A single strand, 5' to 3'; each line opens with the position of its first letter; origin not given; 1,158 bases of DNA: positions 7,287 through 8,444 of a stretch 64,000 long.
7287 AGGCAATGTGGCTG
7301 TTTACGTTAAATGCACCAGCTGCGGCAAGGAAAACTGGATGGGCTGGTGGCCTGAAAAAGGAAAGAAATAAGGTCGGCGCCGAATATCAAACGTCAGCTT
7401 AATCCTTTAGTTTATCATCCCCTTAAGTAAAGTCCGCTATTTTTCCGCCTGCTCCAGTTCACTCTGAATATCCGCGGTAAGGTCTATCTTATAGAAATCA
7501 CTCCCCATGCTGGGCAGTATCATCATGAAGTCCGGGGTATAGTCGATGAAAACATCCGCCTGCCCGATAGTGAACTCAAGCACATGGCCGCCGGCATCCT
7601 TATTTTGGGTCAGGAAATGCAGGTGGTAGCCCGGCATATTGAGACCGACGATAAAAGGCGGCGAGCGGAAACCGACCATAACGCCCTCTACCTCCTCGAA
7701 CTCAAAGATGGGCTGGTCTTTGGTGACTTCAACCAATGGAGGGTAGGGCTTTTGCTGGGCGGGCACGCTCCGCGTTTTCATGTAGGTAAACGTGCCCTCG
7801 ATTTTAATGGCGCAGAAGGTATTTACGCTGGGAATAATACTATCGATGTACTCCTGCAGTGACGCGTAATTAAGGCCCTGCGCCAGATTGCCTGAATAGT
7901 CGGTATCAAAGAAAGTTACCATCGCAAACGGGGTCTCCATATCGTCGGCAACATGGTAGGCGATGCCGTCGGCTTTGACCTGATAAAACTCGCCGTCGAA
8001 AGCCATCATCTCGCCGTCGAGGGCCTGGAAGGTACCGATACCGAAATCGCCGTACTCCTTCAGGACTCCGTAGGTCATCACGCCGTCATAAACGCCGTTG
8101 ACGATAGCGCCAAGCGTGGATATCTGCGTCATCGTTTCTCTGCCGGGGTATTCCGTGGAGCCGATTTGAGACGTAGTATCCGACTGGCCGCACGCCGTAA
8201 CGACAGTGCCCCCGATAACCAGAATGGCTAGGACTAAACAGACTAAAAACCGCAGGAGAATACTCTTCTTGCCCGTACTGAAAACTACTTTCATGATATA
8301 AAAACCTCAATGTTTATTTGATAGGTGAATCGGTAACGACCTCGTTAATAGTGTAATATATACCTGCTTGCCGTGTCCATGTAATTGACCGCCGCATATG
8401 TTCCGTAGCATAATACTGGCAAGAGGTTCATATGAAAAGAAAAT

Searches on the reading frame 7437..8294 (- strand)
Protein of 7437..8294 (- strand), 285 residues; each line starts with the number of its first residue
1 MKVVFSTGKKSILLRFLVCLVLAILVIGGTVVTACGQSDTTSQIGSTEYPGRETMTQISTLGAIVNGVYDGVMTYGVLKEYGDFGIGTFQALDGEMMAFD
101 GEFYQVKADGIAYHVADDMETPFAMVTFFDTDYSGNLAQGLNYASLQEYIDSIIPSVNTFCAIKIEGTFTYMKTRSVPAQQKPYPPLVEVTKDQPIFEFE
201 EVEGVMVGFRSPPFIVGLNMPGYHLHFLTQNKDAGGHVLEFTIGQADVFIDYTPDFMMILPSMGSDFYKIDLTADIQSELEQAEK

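Call 48: search_protein_families(library=pfam, proteins=[window:7437-8294:-], max_evalue=0.000001)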
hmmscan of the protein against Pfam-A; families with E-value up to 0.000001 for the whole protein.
window:7437-8294:- (285 aa): 1 family
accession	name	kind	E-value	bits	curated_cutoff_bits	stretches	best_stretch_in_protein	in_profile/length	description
PF03306.18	AAL_decarboxy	-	1.7e-79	266.6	25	1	56-273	2-218/219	Alpha-acetolactate decarboxylase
